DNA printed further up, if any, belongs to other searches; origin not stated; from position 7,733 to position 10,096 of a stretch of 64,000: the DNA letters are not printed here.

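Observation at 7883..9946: Nine-haem cytochrome c fused to a T9SS C-terminal sorting domain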

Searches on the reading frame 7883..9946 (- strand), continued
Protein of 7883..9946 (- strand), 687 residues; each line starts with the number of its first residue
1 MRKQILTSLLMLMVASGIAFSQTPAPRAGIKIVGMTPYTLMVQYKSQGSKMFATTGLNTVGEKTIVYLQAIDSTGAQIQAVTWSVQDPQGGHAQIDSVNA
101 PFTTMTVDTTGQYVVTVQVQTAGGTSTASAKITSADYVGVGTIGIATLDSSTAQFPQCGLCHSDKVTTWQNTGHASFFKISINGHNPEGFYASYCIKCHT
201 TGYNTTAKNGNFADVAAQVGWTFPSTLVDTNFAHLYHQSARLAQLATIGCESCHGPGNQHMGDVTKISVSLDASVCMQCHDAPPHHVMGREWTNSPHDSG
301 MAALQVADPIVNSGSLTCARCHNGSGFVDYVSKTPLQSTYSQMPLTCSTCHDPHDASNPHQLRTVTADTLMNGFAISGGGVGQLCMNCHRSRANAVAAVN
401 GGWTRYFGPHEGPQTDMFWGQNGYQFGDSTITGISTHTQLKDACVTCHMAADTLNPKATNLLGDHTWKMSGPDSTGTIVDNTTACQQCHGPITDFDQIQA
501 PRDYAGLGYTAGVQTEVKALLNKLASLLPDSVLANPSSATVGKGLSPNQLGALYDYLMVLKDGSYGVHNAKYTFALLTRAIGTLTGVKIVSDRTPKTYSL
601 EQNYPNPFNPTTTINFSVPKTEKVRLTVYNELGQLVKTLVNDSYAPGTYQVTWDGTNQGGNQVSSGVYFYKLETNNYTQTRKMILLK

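Call 6: find_homologous_proteins(query=window:7883-9946:-, max_evalue=0.00001)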
Query window:7883-9946:- (687 aa): 564 proteins with E <= 0.00001 among 8000 candidates; the best 120 are listed.
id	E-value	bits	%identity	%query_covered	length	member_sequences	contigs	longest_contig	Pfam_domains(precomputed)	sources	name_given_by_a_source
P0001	0.0e+0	1475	92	100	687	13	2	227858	PF09699.16,PF14537.12,PF13585.13,PF18962.8,PF13860.13,PF14522.12,PF22113.2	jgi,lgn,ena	-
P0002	0.0e+0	1105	70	100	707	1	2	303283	PF09699.16,PF13585.13,PF18962.8,PF13860.13,PF14522.12,PF22113.2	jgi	jgi:hypothetical protein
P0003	0.0e+0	1103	69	100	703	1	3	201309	PF09699.16,PF14537.12,PF13585.13,PF18962.8,PF13860.13,PF14522.12,PF22113.2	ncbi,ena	-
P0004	0.0e+0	1095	68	100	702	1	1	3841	PF09699.16,PF13435.12,PF13585.13,PF18962.8,PF13860.13,PF14522.12,PF22113.2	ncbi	-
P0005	0.0e+0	1093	69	100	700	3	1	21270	PF09699.16,PF14537.12,PF13585.13,PF18962.8,PF13860.13,PF14522.12,PF22113.2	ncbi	-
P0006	0.0e+0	1088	69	100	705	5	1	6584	PF09699.16,PF14537.12,PF13435.12,PF18962.8,PF13860.13,PF14522.12,PF22113.2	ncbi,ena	-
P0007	0.0e+0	1087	68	100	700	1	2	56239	PF09699.16,PF18962.8,PF13860.13,PF14522.12,PF22113.2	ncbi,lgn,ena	ncbi:MAG: T9SS type A sorting domain-containing protein [Candidatus Kryptoniota bacterium]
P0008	0.0e+0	1078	69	100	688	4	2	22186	PF09699.16,PF14537.12,PF18962.8,PF13860.13,PF03892.20,PF14522.12,PF22113.2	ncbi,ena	-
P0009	0.0e+0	1075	67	100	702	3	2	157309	PF09699.16,PF13435.12,PF18962.8,PF13860.13,PF02085.22,PF14522.12,PF22113.2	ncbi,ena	-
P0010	0.0e+0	1064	67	100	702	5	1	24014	PF09699.16,PF14537.12,PF18962.8,PF13860.13,PF14522.12,PF22113.2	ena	-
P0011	0.0e+0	1062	67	100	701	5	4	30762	PF09699.16,PF14537.12,PF18962.8,PF13860.13,PF14522.12,PF22113.2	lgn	-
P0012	0.0e+0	1056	67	100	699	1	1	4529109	PF09699.16,PF14537.12,PF13585.13,PF18962.8,PF13860.13,PF14522.12,PF22113.2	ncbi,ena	-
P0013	0.0e+0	1046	66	100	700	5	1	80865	PF09699.16,PF14537.12,PF13435.12,PF13585.13,PF18962.8,PF13860.13,PF02085.22,PF14522.12,PF22113.2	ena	-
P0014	0.0e+0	1043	66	100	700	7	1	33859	PF14537.12,PF18962.8,PF13860.13,PF14522.12,PF22113.2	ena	-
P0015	0.0e+0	1043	65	100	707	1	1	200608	PF18962.8,PF13860.13,PF14522.12,PF22113.2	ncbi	-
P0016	0.0e+0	1041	66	100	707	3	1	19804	PF09699.16,PF14537.12,PF13585.13,PF18962.8,PF13860.13,PF14522.12,PF22113.2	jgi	jgi:FlgD Ig-like domain/Doubled CXXCH motif (Paired_CXXCH_1)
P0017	0.0e+0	1041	66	100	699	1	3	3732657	PF09699.16,PF14537.12,PF13435.12,PF18962.8,PF13860.13,PF14522.12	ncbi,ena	-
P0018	0.0e+0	1038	66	100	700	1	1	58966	PF09699.16,PF14537.12,PF18962.8,PF13860.13,PF03892.20,PF14522.12,PF22113.2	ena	-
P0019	0.0e+0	1038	66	100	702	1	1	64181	PF09699.16,PF14537.12,PF18962.8,PF13860.13,PF14522.12,PF22113.2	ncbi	-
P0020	0.0e+0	1032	65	100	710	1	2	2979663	PF09699.16,PF14537.12,PF18962.8,PF13860.13,PF14522.12,PF22113.2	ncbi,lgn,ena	ncbi:MAG: T9SS type A sorting domain-containing protein [Candidatus Kryptoniota bacterium]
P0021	0.0e+0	1030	66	96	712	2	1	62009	PF09699.16,PF14537.12,PF13585.13,PF18962.8,PF13860.13,PF14522.12,PF22113.2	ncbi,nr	ncbi:MAG TPA: FlgD immunoglobulin-like domain containing protein [Candidatus Acidoferrales bacterium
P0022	0.0e+0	1030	64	100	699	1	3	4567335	PF09699.16,PF14537.12,PF13435.12,PF18962.8,PF13860.13,PF02085.22,PF14522.12,PF22113.2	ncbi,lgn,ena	ncbi:MAG TPA: T9SS type A sorting domain-containing protein [Candidatus Kryptonia bacterium]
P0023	0.0e+0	1028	65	100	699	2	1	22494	PF09699.16,PF14537.12,PF13435.12,PF18962.8,PF13860.13,PF14522.12,PF22113.2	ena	-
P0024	0.0e+0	1028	66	99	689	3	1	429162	PF09699.16,PF14537.12,PF18962.8,PF13860.13,PF14522.12,PF22113.2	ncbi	-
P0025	0.0e+0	1018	65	100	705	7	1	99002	PF18962.8,PF13860.13,PF14522.12,PF22113.2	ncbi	-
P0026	0.0e+0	1014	64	100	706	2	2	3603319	PF14537.12,PF18962.8,PF13860.13,PF14522.12,PF22113.2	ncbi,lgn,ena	-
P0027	2.4e-298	1009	63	100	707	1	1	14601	PF09699.16,PF14537.12,PF18962.8,PF13860.13,PF14522.12,PF22113.2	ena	-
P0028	1.2e-296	1004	64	99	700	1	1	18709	PF14537.12,PF13585.13,PF18962.8,PF13860.13,PF14522.12,PF22113.2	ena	-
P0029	4.4e-295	999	63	100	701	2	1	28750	PF09699.16,PF14537.12,PF13435.12,PF18962.8,PF13860.13,PF02085.22,PF14522.12,PF22113.2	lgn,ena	-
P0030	4.8e-295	998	64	100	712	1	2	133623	PF09699.16,PF14537.12,PF18962.8,PF13860.13,PF14522.12,PF22113.2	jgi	jgi:hypothetical protein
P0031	1.7e-288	977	62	100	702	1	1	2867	PF09699.16,PF14537.12,PF18962.8,PF13860.13,PF14522.12,PF22113.2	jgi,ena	-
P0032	6.5e-287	972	62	100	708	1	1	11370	PF09699.16,PF14537.12,PF18962.8,PF13860.13,PF14522.12,PF22113.2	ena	-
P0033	1.8e-286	970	62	100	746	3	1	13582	PF09699.16,PF14537.12,PF13435.12,PF18962.8,PF13860.13,PF14522.12,PF22113.2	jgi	jgi:nitrate reductase cytochrome c-type subunit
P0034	1.8e-256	871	70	77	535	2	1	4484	PF09699.16,PF14537.12,PF18962.8,PF13860.13,PF14522.12,PF22113.2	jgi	jgi:nitrate reductase cytochrome c-type subunit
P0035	4.9e-255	866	71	75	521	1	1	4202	PF09699.16,PF14537.12,PF18962.8,PF13860.13,PF14522.12,PF22113.2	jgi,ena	-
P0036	3.4e-242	824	54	100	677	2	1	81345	PF09699.16,PF14537.12,PF13435.12,PF13585.13,PF18962.8,PF13860.13,PF14522.12,PF22113.2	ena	-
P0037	9.3e-239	812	55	99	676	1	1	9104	PF09699.16,PF14537.12,PF13435.12,PF13585.13,PF18962.8,PF13860.13,PF02335.21,PF14522.12,PF22113.2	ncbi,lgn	-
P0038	3.6e-238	811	54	100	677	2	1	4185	PF09699.16,PF14537.12,PF13435.12,PF18962.8,PF13860.13,PF14522.12,PF22113.2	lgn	-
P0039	4.0e-238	810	55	100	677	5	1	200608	PF09699.16,PF14537.12,PF13435.12,PF13585.13,PF18962.8,PF13860.13,PF02335.21,PF14522.12,PF22113.2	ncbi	-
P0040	1.6e-237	808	55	100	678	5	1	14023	PF09699.16,PF14537.12,PF13435.12,PF18962.8,PF13860.13,PF02335.21,PF14522.12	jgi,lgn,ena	jgi:hypothetical protein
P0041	5.9e-237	806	55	100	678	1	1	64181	PF09699.16,PF14537.12,PF13435.12,PF18962.8,PF13860.13,PF02335.21,PF14522.12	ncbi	-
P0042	6.4e-237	806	54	100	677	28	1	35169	PF09699.16,PF14537.12,PF13435.12,PF13585.13,PF18962.8,PF13860.13,PF14522.12,PF22113.2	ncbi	-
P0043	3.1e-232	791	53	100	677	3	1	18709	PF09699.16,PF14537.12,PF13435.12,PF13585.13,PF18962.8,PF13860.13,PF14522.12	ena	-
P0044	2.8e-231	788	53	100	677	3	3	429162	PF09699.16,PF14537.12,PF13435.12,PF18962.8,PF13860.13,PF02335.21,PF14522.12,PF22113.2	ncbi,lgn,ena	-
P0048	7.6e-220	750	51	100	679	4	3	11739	PF09699.16,PF14537.12,PF18962.8,PF13860.13,PF02085.22,PF14522.12,PF22113.2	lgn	-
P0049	7.0e-203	694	50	100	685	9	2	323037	PF09699.16,PF14537.12,PF13585.13,PF13860.13,PF14522.12,PF22113.2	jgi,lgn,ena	-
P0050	2.0e-201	689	58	78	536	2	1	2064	PF09699.16,PF14537.12,PF13435.12,PF13585.13,PF18962.8,PF13860.13,PF14522.12,PF22113.2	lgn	-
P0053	5.0e-187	642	46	100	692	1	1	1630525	PF09699.16,PF14537.12,PF13435.12,PF18962.8,PF13860.13,PF14522.12,PF22113.2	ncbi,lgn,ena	-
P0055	4.5e-172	592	50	83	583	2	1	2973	PF09699.16,PF14537.12,PF13435.12,PF13585.13,PF18962.8,PF13860.13,PF02335.21,PF14522.12,PF22113.2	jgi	jgi:hypothetical protein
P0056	7.0e-171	588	43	100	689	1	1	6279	PF09699.16,PF14537.12,PF13435.12,PF18962.8,PF13860.13,PF14522.12,PF22113.2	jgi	jgi:hypothetical protein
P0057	8.5e-171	588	46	97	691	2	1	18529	PF13435.12,PF18962.8,PF13860.13,PF02335.21,PF14522.12,PF22113.2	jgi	jgi:hypothetical protein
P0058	6.0e-168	578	36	80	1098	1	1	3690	PF09699.16,PF14537.12,PF18962.8,PF14522.12,PF22113.2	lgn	-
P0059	1.0e-166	574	44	99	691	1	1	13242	PF09699.16,PF14537.12,PF13435.12,PF18962.8,PF13860.13,PF14522.12,PF22113.2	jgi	jgi:hypothetical protein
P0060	3.1e-166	573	44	97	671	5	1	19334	PF09699.16,PF14537.12,PF18962.8,PF13860.13,PF14522.12,PF22113.2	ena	-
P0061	3.8e-166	573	43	100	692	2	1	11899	PF09699.16,PF14537.12,PF13435.12,PF18962.8,PF13860.13,PF14522.12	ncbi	-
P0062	2.0e-163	564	43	99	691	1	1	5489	PF09699.16,PF14537.12,PF13435.12,PF18962.8,PF13860.13,PF14522.12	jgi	jgi:hypothetical protein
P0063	1.8e-153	531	41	99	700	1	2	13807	PF09699.16,PF14537.12,PF13435.12,PF18962.8,PF13860.13,PF14522.12,PF22113.2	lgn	-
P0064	2.4e-152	527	43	100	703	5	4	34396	PF09699.16,PF14537.12,PF13435.12,PF13585.13,PF18962.8,PF13860.13,PF02335.21,PF14522.12,PF22113.2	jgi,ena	-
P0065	4.2e-151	523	42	99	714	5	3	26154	PF09699.16,PF14537.12,PF13435.12,PF18962.8,PF13860.13,PF14522.12,PF22113.2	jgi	jgi:hypothetical protein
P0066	7.9e-151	522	40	96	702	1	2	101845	PF09699.16,PF14537.12,PF18962.8,PF13860.13,PF14522.12,PF22113.2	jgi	jgi:hypothetical protein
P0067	2.6e-150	520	42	97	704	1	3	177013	PF09699.16,PF14537.12,PF13435.12,PF18962.8,PF13860.13,PF02335.21,PF14522.12,PF22113.2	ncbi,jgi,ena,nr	ncbi:MAG TPA: FlgD immunoglobulin-like domain containing protein [Bacteroidota bacterium]|nr:FlgD im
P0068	1.4e-149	518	43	100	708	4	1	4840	PF09699.16,PF14537.12,PF13585.13,PF18962.8,PF13860.13,PF02335.21,PF14522.12,PF22113.2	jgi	-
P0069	4.7e-149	516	42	99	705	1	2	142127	PF09699.16,PF14537.12,PF13435.12,PF18962.8,PF13860.13,PF02335.21,PF14522.12,PF22113.2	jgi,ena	-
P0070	8.4e-149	515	42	99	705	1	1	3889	PF09699.16,PF14537.12,PF13435.12,PF13585.13,PF18962.8,PF13860.13,PF02335.21,PF14522.12,PF22113.2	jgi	jgi:formate-dependent nitrite reductase cytochrome c552 subunit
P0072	5.3e-147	509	42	98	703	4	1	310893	PF09699.16,PF14537.12,PF13435.12,PF18962.8,PF13860.13,PF02335.21,PF14522.12,PF22113.2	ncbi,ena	-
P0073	2.2e-146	507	43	97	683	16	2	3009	PF09699.16,PF14537.12,PF13435.12,PF18962.8,PF13860.13,PF02335.21,PF14522.12,PF22113.2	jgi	jgi:formate-dependent nitrite reductase cytochrome c552 subunit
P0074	3.0e-145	503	42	98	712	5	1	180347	PF09699.16,PF13585.13,PF18962.8,PF13860.13,PF02085.22,PF02335.21,PF14522.12,PF22113.2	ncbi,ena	-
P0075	4.8e-145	503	39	100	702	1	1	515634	PF09699.16,PF14537.12,PF13435.12,PF18962.8,PF13860.13,PF14522.12,PF22113.2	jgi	jgi:hypothetical protein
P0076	6.9e-145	502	41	97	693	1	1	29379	PF09699.16,PF14537.12,PF13435.12,PF18962.8,PF13860.13,PF02085.22,PF14522.12,PF22113.2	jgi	jgi:predicted CXXCH cytochrome family protein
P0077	8.8e-145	502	41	85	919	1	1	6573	PF09699.16,PF14537.12,PF13435.12,PF18962.8,PF14522.12,PF22113.2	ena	-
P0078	9.2e-145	502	41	100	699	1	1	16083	PF09699.16,PF14537.12,PF13435.12,PF13585.13,PF18962.8,PF13860.13,PF02335.21,PF14522.12,PF22113.2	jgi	jgi:hypothetical protein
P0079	1.9e-143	497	42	100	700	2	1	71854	PF09699.16,PF14537.12,PF13435.12,PF13585.13,PF13860.13,PF02335.21,PF14522.12,PF22113.2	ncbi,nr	ncbi:MAG TPA: multiheme c-type cytochrome [Bacteroidota bacterium]|nr:multiheme c-type cytochrome [B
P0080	4.2e-143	496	41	100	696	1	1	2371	PF09699.16,PF14537.12,PF13435.12,PF18962.8,PF13860.13,PF14522.12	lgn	-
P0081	1.6e-140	488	40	100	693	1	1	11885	PF09699.16,PF14537.12,PF13435.12,PF18962.8,PF13860.13,PF02335.21,PF14522.12,PF22113.2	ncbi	-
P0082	1.7e-140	488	42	100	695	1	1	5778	PF09699.16,PF22352.3,PF13435.12,PF18962.8,PF13860.13,PF14522.12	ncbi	-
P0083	2.3e-140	487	40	100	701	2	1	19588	PF09699.16,PF14537.12,PF13435.12,PF13585.13,PF13860.13,PF02335.21,PF14522.12,PF22113.2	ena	-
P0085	6.5e-138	479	42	93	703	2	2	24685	PF09699.16,PF13435.12,PF18962.8,PF13860.13,PF02335.21,PF14522.12,PF22113.2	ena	-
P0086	1.3e-137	478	41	83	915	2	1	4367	PF14537.12,PF22352.3,PF13435.12,PF18962.8,PF14522.12,PF22113.2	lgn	-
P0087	3.3e-137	477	39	100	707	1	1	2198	PF09699.16,PF14537.12,PF13435.12,PF13585.13,PF13860.13,PF02335.21,PF14522.12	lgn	-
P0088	5.6e-137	476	39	100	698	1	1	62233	PF14537.12,PF18962.8,PF13860.13,PF14522.12,PF22113.2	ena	-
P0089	7.7e-137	476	39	99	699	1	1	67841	PF09699.16,PF14537.12,PF13435.12,PF18962.8,PF13860.13,PF02335.21,PF14522.12,PF22113.2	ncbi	ncbi:MAG: cytochrome c3 family protein [Bacteroidota bacterium]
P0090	9.4e-137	475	40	100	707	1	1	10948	PF09699.16,PF13435.12,PF13585.13,PF18962.8,PF13860.13,PF02335.21,PF14522.12,PF22113.2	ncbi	ncbi:MAG: ammonia-forming cytochrome c nitrite reductase subunit c552 [Bacillota bacterium]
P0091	1.1e-136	475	40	100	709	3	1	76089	PF09699.16,PF14537.12,PF13435.12,PF13585.13,PF18962.8,PF13860.13,PF02335.21,PF14522.12,PF22113.2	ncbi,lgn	-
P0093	1.2e-136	475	47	73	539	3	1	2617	PF09699.16,PF14537.12,PF13585.13,PF18962.8,PF13860.13,PF02335.21,PF14522.12,PF22113.2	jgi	-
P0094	1.7e-136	475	41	92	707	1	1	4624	PF09699.16,PF14537.12,PF13435.12,PF18962.8,PF13860.13,PF02335.21,PF14522.12,PF22113.2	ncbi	-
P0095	2.4e-136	474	39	99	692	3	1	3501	PF09699.16,PF14537.12,PF18962.8,PF13860.13,PF02335.21,PF14522.12,PF22113.2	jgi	jgi:FlgD Ig-like domain/Doubled CXXCH motif (Paired_CXXCH_1)/Cytochrome c554 and c-prime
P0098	1.1e-135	472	40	100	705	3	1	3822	PF09699.16,PF13585.13,PF13860.13,PF02335.21,PF14522.12,PF22113.2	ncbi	-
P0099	5.8e-135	469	42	93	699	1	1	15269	PF09699.16,PF14537.12,PF13435.12,PF18962.8,PF13860.13,PF14522.12,PF22113.2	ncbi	-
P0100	2.5e-134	467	38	84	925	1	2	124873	PF14537.12,PF18962.8,PF14522.12,PF22113.2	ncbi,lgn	-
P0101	4.3e-134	467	39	100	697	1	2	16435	PF09699.16,PF14537.12,PF13435.12,PF18962.8,PF13860.13,PF14522.12,PF22113.2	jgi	jgi:hypothetical protein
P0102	1.8e-133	465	40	93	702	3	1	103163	PF09699.16,PF14537.12,PF18962.8,PF13860.13,PF14522.12,PF22113.2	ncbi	-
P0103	2.0e-133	464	38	100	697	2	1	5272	PF09699.16,PF14537.12,PF13435.12,PF18962.8,PF13860.13,PF14522.12,PF22113.2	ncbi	ncbi:MAG TPA: T9SS type A sorting domain-containing protein [Bacteroidota bacterium]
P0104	1.2e-132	462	42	92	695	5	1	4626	PF09699.16,PF14537.12,PF13435.12,PF18962.8,PF13860.13,PF14522.12,PF22113.2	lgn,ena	-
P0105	1.9e-132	461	39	96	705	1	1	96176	PF09699.16,PF14537.12,PF13435.12,PF18962.8,PF13860.13,PF02335.21,PF14522.12,PF22113.2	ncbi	-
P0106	4.7e-132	460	38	100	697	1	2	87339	PF09699.16,PF14537.12,PF13435.12,PF18962.8,PF13860.13,PF14522.12,PF22113.2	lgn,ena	-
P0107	1.5e-131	458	39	85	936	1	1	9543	PF14537.12,PF13435.12,PF18962.8,PF14522.12,PF22113.2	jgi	jgi:hypothetical protein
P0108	1.1e-130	455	37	99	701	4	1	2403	PF09699.16,PF14537.12,PF13435.12,PF18962.8,PF13860.13,PF02085.22,PF02335.21,PF14522.12,PF22113.2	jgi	jgi:predicted CXXCH cytochrome family protein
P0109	1.5e-130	455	40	99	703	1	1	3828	PF09699.16,PF14537.12,PF18962.8,PF13860.13,PF14522.12,PF22113.2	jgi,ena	-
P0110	2.4e-130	454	41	86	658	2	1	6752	PF09699.16,PF14537.12,PF18962.8,PF13860.13,PF14522.12,PF22113.2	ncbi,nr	ncbi:MAG: T9SS type A sorting domain-containing protein [Ignavibacteriales bacterium]|nr:T9SS type A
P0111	7.0e-130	453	39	92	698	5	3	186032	PF09699.16,PF14537.12,PF13860.13,PF02335.21,PF14522.12,PF22113.2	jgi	-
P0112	1.2e-129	452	38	100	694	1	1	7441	PF09699.16,PF14537.12,PF13435.12,PF18962.8,PF13860.13,PF14522.12,PF22113.2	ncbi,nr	ncbi:MAG: T9SS type A sorting domain-containing protein [Bacteroidetes bacterium]|nr:T9SS type A sor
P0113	8.8e-129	449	37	84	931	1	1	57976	PF13435.12,PF18962.8,PF13860.13,PF14522.12,PF22113.2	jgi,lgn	jgi:hypothetical protein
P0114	1.1e-128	449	39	97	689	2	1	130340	PF09699.16,PF14537.12,PF18962.8,PF13860.13,PF02085.22,PF14522.12,PF22113.2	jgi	jgi:hypothetical protein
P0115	1.4e-128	448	38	83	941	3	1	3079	PF14537.12,PF13435.12,PF18962.8,PF13860.13,PF14522.12,PF22113.2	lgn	-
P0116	3.7e-128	447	41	92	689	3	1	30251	PF09699.16,PF14537.12,PF13435.12,PF18962.8,PF13860.13,PF02335.21,PF14522.12,PF22113.2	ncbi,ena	-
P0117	3.8e-128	447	42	92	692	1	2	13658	PF09699.16,PF14537.12,PF13435.12,PF18962.8,PF14522.12,PF22113.2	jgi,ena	jgi:hypothetical protein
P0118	4.5e-128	447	38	85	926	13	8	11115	PF14537.12,PF13435.12,PF18962.8,PF13860.13,PF14522.12,PF22113.2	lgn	-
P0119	8.7e-128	446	41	93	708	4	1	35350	PF09699.16,PF14537.12,PF13435.12,PF18962.8,PF13860.13,PF14522.12,PF22113.2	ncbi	-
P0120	1.4e-127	445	34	78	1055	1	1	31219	PF09699.16,PF14537.12,PF13435.12,PF18962.8,PF14522.12,PF22113.2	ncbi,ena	-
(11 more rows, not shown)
